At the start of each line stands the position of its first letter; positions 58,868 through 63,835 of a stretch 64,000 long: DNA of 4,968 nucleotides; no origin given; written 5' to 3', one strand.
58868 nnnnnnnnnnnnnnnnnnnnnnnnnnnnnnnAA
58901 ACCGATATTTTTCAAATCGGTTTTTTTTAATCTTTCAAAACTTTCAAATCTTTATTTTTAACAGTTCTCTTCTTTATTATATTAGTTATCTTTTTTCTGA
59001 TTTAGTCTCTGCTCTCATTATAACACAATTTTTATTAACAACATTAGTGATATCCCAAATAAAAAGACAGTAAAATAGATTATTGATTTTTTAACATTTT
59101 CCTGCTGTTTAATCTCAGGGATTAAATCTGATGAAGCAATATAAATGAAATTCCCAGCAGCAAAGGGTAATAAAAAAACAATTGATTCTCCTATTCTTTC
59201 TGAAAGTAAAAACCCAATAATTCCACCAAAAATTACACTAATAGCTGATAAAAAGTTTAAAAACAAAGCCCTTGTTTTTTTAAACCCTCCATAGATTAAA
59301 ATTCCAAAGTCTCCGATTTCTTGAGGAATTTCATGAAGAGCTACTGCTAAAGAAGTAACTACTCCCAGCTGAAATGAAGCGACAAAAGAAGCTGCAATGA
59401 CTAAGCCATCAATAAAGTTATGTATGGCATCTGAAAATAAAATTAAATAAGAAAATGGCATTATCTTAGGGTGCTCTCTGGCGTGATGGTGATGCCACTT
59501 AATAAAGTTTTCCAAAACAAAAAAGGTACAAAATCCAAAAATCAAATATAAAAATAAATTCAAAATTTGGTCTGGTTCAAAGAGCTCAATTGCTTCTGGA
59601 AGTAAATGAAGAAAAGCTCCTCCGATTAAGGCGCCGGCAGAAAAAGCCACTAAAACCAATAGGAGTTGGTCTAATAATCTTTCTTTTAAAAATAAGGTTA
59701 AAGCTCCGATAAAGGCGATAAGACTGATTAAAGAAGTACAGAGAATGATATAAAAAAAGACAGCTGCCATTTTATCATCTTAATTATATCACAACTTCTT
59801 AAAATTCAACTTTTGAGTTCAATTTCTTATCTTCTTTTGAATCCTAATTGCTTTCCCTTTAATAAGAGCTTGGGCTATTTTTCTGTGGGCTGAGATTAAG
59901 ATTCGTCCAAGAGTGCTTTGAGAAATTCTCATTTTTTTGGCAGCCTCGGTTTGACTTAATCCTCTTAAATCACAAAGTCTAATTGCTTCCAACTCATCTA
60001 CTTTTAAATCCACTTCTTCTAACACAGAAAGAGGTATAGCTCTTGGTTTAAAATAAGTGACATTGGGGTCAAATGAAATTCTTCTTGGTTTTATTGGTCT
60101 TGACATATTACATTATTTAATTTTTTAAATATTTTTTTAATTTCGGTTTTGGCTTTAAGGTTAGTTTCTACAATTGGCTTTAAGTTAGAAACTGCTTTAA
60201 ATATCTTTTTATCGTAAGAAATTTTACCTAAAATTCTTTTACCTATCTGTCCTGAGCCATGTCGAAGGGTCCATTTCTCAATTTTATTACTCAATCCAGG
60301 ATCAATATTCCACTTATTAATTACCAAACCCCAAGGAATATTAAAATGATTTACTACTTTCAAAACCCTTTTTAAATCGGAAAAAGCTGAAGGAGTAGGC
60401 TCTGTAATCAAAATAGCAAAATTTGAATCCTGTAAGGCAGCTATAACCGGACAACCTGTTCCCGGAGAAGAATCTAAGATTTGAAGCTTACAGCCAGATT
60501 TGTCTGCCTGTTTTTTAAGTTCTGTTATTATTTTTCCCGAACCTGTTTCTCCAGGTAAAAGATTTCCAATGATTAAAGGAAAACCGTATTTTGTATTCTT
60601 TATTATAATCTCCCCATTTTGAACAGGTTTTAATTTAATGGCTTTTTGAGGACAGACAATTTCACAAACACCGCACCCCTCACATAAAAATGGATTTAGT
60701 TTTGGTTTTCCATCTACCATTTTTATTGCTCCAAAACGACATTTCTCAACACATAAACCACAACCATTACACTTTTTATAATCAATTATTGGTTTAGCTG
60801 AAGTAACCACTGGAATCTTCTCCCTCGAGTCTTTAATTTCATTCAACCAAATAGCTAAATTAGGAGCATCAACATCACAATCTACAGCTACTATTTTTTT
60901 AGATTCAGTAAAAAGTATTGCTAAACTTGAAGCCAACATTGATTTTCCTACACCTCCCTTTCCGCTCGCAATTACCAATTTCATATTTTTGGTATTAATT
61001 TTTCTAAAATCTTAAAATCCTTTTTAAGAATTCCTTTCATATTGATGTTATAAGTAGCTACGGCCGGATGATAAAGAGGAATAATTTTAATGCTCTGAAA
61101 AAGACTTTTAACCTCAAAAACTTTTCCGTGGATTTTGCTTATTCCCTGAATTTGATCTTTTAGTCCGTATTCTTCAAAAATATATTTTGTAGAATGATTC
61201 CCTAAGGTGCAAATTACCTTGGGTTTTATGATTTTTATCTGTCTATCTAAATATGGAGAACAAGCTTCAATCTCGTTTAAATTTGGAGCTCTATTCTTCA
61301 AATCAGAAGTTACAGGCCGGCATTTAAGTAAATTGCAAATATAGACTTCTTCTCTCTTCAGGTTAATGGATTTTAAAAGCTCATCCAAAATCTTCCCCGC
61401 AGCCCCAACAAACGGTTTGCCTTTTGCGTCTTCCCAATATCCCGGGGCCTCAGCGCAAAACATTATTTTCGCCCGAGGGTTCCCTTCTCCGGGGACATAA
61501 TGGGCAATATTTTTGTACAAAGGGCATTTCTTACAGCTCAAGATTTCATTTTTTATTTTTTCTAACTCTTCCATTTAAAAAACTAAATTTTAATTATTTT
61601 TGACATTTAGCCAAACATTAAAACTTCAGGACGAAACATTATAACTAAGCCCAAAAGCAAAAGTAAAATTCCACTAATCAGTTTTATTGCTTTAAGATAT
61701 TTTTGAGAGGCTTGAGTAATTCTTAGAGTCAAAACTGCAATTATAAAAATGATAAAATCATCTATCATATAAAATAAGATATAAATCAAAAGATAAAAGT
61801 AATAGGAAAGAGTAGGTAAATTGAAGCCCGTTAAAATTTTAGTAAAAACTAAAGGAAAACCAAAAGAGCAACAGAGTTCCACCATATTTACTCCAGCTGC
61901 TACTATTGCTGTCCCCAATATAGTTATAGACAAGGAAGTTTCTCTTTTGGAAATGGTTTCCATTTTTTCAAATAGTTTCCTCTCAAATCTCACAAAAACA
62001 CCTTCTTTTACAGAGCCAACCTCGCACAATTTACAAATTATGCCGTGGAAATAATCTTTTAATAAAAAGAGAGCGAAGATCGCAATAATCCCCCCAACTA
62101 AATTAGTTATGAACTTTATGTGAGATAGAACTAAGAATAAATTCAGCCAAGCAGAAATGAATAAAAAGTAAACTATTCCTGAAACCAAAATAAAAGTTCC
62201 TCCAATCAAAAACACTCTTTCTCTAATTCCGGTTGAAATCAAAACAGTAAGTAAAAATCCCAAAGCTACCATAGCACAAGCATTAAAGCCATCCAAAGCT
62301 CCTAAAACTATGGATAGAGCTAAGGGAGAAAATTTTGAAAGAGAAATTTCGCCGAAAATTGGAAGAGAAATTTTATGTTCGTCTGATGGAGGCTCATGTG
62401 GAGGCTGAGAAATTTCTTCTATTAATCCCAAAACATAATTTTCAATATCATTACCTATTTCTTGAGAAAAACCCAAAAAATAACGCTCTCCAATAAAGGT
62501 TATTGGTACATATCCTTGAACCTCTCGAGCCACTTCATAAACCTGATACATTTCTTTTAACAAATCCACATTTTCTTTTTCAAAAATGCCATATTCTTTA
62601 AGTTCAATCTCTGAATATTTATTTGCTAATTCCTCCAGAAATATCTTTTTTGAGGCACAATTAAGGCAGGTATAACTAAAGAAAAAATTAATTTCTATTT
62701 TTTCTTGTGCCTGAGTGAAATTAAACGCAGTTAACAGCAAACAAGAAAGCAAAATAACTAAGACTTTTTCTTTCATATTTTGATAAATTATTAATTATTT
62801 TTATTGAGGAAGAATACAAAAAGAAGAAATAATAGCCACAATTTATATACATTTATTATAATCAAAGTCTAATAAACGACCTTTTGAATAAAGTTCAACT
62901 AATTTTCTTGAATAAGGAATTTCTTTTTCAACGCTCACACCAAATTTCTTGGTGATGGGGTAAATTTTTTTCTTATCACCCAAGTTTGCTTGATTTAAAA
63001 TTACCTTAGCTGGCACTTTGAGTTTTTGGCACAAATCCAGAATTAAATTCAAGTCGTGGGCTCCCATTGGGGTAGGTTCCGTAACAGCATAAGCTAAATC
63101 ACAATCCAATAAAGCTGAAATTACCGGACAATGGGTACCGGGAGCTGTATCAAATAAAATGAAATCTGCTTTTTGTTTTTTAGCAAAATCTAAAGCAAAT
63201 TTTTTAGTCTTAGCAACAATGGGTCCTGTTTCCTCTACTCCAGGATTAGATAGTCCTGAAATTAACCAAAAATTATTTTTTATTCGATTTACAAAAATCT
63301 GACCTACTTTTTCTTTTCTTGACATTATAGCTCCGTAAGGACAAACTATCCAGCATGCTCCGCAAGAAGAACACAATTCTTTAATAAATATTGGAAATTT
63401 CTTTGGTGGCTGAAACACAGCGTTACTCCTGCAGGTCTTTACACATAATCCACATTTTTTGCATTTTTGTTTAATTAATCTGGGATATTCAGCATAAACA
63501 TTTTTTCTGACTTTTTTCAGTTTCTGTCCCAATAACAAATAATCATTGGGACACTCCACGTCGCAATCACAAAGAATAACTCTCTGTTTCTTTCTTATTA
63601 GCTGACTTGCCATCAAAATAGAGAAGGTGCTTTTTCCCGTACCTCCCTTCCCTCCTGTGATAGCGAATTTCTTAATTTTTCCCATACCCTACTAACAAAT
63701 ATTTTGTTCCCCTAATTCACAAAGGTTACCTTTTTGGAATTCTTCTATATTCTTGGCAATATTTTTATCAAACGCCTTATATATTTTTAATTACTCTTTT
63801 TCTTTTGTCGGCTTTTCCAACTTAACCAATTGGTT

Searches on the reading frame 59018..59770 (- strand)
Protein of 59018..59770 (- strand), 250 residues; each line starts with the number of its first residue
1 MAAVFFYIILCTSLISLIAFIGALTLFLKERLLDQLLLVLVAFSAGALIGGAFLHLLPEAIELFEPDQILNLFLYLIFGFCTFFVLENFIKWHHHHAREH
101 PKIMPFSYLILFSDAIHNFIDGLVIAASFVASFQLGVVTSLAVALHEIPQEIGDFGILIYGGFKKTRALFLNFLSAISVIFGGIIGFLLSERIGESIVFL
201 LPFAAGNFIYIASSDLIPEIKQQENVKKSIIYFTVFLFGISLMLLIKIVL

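Call 87: search_protein_families(library=pfam, proteins=[window:59018-59770:-], max_evalue=0.001)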
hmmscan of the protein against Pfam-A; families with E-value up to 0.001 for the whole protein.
window:59018-59770:- (250 aa): 1 family
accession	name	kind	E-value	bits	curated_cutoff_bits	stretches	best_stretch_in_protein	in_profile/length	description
PF02535.28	Zip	-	2.4e-43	149.1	35.1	2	98-246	169-322/323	ZIP Zinc transporter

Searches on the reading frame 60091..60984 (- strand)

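Call 87: search_protein_families(library=pfam, proteins=[window:60091-60984:-], max_evalue=0.001)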
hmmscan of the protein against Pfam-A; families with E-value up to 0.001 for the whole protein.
window:60091-60984:- (297 aa): 14 families
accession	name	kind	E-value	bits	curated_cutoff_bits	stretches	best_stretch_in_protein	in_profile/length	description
PF01656.29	CbiA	-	2.2e-18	66.8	25.4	1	3-271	1-125/125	CobQ/CobB/MinD/ParA nucleotide binding domain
PF10609.15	ParA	-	6.6e-16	58.9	27.1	2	2-50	5-54/246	NUBPL iron-transfer P-loop NTPase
PF00037.32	Fer4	-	4.8e-14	51.9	21.1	2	65-88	1-24/24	4Fe-4S binding domain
PF12838.12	Fer4_7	-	7e-11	42.9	27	2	71-115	1-52/52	4Fe-4S dicluster domain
PF13237.11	Fer4_10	-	8.2e-08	32.5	25.5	1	64-112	1-53/53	4Fe-4S dicluster domain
PF13187.11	Fer4_9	-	9.2e-08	32.4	27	1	71-116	1-52/52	4Fe-4S dicluster domain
PF12797.12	Fer4_2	-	3.5e-07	30.2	24.5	1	64-82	2-20/22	4Fe-4S binding domain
PF12837.12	Fer4_6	-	4.3e-07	30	25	1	65-87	2-24/24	4Fe-4S binding domain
PF14697.11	Fer4_21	-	6.7e-07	29.8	35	1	66-118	2-59/59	4Fe-4S dicluster domain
PF25160.1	LdpA_Fe-S-bd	-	9.2e-07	29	27.6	0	100-118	27-45/49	LdpA Fe-S cluster-binding domain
PF13614.12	AAA_31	-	2.4e-06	28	27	1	4-45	5-46/177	AAA domain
PF13484.11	Fer4_16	-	3.2e-06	28.2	30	0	101-126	2-28/66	4Fe-4S double cluster binding domain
PF02374.21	ArsA_ATPase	-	7.2e-05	22.6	24.3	1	1-48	1-48/305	Anion-transporting ATPase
PF12800.12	Fer4_4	-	0.00085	19.9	24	0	70-85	2-17/17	4Fe-4S binding domain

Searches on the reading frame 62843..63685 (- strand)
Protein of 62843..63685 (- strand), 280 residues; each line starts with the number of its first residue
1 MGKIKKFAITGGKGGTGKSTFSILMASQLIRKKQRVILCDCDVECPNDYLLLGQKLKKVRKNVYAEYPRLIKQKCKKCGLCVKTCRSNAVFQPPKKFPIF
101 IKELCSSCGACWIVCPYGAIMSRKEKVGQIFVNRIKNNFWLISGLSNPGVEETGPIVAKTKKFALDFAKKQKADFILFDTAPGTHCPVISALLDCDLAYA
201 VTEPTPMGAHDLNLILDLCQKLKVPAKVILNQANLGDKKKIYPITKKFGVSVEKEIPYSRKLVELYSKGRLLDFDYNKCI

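Call 87: search_protein_families(library=pfam, proteins=[window:62843-63685:-], max_evalue=0.001)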
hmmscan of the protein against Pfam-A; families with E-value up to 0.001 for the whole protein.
window:62843-63685:- (280 aa): 15 families
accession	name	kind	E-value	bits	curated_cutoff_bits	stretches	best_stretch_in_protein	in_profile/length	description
PF01656.29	CbiA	-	2.9e-14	53.5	25.4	1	8-270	2-123/125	CobQ/CobB/MinD/ParA nucleotide binding domain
PF10609.15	ParA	-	2.4e-12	47.3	27.1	1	6-94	5-94/246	NUBPL iron-transfer P-loop NTPase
PF13614.12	AAA_31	-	2e-10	41.4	27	1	5-66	2-62/177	AAA domain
PF00037.32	Fer4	-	4.6e-09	36.1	21.1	1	99-120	2-23/24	4Fe-4S binding domain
PF12838.12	Fer4_7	-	3.2e-08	34.4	27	1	74-119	1-52/52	4Fe-4S dicluster domain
PF13187.11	Fer4_9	-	4.4e-07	30.3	27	1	74-120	1-52/52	4Fe-4S dicluster domain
PF14697.11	Fer4_21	-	7.2e-07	29.7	35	1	72-120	5-57/59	4Fe-4S dicluster domain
PF13237.11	Fer4_10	-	7.7e-07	29.4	25.5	0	99-125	3-31/53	4Fe-4S dicluster domain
PF12837.12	Fer4_6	-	2e-06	27.9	25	0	98-120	2-24/24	4Fe-4S binding domain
PF02374.21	ArsA_ATPase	-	8.8e-06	25.6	24.3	1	6-42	2-38/305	Anion-transporting ATPase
PF00142.24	Fer4_NifH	-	8e-05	22.7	25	1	6-57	2-52/271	4Fe-4S iron sulfur cluster binding proteins, NifH/frxC family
PF12800.12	Fer4_4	-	0.00015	22.2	24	0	103-118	2-17/17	4Fe-4S binding domain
PF09140.17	MipZ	-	0.00022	21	20.7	0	11-43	7-39/262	ATPase MipZ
PF16575.11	CLP1_P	-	0.00057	20.2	26.6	0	12-43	1-32/188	mRNA cleavage and polyadenylation factor CLP1 P-loop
PF13484.11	Fer4_16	-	0.00098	20.3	30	0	105-124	2-21/66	4Fe-4S double cluster binding domain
